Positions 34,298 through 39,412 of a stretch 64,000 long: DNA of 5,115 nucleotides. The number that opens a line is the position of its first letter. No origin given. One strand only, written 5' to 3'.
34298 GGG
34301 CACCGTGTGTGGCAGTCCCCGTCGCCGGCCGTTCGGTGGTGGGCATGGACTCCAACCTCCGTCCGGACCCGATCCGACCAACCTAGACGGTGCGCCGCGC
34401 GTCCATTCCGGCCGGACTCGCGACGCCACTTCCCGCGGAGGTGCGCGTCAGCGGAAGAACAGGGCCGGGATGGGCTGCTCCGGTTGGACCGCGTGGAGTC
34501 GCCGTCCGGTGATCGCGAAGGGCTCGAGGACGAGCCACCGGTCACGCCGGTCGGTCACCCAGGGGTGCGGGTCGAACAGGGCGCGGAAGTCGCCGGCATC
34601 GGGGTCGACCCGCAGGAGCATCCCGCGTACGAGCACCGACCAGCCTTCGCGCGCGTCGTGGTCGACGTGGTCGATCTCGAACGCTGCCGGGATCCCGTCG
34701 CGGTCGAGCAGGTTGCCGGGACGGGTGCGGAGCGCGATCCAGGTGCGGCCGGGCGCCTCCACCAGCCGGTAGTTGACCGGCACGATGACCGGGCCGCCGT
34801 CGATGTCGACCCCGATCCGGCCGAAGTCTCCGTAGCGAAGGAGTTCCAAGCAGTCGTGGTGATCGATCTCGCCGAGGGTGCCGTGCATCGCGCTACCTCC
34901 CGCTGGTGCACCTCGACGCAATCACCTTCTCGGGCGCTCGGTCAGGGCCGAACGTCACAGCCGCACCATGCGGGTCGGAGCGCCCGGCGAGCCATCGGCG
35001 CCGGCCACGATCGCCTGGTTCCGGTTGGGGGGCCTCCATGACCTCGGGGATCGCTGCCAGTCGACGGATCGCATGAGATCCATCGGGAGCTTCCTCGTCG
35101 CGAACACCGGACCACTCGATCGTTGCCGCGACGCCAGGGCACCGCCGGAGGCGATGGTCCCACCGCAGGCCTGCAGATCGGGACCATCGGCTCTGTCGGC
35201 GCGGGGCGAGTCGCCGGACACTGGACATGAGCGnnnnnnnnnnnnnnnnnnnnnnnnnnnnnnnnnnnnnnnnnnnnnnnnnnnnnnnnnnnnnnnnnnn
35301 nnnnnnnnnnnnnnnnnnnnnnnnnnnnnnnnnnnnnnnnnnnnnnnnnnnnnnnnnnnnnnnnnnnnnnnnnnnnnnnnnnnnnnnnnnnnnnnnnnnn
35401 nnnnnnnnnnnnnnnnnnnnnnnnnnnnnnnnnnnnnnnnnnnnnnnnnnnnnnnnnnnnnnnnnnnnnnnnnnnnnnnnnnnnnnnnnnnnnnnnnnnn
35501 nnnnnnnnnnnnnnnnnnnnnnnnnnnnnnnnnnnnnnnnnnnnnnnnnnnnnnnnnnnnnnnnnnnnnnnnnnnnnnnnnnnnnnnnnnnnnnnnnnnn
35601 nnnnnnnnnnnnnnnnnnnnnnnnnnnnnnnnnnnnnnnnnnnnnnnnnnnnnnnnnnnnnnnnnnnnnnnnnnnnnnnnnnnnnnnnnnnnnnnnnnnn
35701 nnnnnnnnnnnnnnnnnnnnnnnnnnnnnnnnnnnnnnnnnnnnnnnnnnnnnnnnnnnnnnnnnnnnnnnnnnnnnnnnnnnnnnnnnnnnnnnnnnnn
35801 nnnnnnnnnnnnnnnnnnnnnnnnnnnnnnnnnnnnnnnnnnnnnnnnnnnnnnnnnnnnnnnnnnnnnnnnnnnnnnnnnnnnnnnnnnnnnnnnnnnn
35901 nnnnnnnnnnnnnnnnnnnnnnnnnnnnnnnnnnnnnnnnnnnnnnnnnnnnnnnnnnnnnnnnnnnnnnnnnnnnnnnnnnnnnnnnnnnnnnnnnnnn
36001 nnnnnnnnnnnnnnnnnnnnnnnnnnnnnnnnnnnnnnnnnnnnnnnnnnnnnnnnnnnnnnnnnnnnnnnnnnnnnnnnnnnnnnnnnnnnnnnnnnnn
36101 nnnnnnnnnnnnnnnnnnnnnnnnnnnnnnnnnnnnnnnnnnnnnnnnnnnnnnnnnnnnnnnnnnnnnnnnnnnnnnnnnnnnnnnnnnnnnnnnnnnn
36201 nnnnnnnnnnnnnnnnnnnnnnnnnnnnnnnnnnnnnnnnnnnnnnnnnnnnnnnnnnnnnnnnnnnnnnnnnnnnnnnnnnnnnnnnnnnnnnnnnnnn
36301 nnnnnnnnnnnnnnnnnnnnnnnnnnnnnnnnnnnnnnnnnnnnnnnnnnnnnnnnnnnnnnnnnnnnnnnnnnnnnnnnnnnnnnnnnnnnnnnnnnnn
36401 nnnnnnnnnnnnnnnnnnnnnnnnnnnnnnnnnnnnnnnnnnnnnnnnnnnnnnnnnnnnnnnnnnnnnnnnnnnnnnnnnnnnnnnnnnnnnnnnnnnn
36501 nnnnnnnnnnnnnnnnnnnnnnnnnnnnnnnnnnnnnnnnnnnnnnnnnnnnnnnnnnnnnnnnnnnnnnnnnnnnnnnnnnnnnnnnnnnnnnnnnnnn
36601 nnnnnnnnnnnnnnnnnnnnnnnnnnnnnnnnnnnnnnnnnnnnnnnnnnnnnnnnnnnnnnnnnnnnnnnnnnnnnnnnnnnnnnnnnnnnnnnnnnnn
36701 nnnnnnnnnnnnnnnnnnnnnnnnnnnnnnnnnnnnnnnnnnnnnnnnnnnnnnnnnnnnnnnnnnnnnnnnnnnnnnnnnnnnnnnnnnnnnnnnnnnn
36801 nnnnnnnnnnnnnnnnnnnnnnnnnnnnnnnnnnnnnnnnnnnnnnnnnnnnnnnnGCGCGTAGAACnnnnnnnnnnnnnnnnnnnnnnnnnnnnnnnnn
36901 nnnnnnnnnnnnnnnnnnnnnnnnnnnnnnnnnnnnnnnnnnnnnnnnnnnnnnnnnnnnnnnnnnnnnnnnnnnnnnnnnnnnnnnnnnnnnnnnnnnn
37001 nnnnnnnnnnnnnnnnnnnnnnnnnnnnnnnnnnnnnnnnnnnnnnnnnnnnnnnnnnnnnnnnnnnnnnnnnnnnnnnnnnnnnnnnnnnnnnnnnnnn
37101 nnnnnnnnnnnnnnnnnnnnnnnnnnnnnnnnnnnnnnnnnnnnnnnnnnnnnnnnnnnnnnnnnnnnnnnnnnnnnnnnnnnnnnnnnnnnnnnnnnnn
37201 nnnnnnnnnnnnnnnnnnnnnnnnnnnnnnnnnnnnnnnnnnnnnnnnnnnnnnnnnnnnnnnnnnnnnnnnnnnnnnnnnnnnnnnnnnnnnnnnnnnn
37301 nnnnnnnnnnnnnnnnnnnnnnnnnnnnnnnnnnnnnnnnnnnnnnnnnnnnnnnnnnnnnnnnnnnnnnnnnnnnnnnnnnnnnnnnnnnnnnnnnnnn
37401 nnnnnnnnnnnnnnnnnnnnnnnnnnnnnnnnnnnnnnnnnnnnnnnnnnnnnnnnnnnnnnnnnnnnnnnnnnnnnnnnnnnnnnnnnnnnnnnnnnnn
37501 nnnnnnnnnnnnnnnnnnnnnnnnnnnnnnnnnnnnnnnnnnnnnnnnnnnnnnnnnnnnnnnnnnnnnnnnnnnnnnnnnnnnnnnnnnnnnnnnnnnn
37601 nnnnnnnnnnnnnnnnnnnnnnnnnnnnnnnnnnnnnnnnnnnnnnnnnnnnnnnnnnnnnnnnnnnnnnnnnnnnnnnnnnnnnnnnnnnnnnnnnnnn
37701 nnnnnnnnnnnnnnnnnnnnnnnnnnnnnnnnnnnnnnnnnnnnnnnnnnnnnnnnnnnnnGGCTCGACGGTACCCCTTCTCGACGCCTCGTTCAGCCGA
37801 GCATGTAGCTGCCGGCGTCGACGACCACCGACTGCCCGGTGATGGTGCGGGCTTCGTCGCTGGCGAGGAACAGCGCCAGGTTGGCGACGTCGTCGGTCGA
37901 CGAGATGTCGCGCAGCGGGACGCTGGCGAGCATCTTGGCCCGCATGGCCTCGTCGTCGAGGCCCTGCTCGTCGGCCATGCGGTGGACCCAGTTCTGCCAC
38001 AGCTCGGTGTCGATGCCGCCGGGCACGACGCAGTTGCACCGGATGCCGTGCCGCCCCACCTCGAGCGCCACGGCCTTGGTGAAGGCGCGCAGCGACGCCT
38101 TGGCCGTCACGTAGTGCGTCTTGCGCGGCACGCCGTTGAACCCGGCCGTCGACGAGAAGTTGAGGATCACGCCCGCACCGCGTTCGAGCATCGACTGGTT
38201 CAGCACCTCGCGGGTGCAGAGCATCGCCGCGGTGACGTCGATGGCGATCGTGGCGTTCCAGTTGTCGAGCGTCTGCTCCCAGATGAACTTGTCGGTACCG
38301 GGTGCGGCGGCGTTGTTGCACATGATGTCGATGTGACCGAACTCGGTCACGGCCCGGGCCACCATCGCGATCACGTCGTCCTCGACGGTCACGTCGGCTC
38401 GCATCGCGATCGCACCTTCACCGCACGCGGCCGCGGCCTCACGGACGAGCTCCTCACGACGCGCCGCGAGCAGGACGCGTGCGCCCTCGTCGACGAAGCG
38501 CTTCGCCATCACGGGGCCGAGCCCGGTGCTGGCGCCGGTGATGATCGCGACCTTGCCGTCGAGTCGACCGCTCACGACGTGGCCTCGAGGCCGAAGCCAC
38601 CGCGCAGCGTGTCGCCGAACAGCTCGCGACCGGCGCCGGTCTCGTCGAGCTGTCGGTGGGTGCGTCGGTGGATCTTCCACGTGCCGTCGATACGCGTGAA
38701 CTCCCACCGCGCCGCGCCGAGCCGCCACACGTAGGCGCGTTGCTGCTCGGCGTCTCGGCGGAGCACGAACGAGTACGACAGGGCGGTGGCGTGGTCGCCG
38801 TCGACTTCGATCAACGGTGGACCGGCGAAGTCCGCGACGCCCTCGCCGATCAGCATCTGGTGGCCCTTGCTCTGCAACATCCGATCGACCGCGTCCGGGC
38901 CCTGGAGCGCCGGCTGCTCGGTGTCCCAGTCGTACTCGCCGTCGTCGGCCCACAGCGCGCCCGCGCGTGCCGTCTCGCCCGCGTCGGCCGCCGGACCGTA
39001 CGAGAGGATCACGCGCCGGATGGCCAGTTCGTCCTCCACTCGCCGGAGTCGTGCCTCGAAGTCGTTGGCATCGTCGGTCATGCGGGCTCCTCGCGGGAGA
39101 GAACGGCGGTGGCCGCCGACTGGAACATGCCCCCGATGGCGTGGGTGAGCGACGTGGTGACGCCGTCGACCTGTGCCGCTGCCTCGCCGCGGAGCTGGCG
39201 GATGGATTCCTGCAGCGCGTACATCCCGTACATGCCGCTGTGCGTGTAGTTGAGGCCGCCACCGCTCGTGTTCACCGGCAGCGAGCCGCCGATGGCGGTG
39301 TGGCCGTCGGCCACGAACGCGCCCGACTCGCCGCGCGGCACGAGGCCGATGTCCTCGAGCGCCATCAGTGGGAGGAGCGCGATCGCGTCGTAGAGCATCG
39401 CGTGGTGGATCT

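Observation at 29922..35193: Eight copies of a 5-4-5 inverted repeat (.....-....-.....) confined to the island promoters: a GC-shifted DosR box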

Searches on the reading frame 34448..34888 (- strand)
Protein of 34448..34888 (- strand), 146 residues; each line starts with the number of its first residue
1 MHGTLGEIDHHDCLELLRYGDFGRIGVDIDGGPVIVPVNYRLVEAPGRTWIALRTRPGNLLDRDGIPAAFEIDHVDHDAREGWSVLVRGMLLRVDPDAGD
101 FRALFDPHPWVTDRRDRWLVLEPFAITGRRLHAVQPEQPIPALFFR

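Call 5: search_protein_families(library=pfam, proteins=[window:34448-34888:-], max_evalue=0.01)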
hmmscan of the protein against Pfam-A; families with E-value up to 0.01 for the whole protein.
window:34448-34888:- (146 aa): 1 family
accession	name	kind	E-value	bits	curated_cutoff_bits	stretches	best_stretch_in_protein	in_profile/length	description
PF12900.13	Pyridox_ox_2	-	8.3e-16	58.7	27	1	9-130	1-140/140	Pyridoxamine 5'-phosphate oxidase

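Call 32: search_protein_families(library=ncbifam, proteins=[window:34448-34888:-], max_evalue=0.001)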
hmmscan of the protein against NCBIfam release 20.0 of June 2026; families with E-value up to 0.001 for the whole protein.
window:34448-34888:- (146 aa): 0 families

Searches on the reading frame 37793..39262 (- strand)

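Call 6: search_protein_families(library=pfam, proteins=[window:37793-39262:-], max_evalue=0.001)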
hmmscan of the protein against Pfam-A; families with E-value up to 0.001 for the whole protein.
window:37793-39262:- (489 aa): 5 families
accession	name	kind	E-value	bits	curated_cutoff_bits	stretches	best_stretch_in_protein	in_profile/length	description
PF13561.12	adh_short_C2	-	8e-54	183.1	27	1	243-484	1-234/236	Enoyl-(Acyl carrier protein) reductase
PF00106.31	adh_short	-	8.4e-50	169.4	26.6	1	237-427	1-192/195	short chain dehydrogenase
PF08659.16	KR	-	1.5e-12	48.2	22.6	1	240-396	4-161/180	KR domain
PF23441.1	SDR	-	3.5e-05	23.8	27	1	311-488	91-258/258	SDR-like rossmann domain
PF01370.27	Epimerase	-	0.00045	20.2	20.9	1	240-473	2-231/240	NAD dependent epimerase/dehydratase family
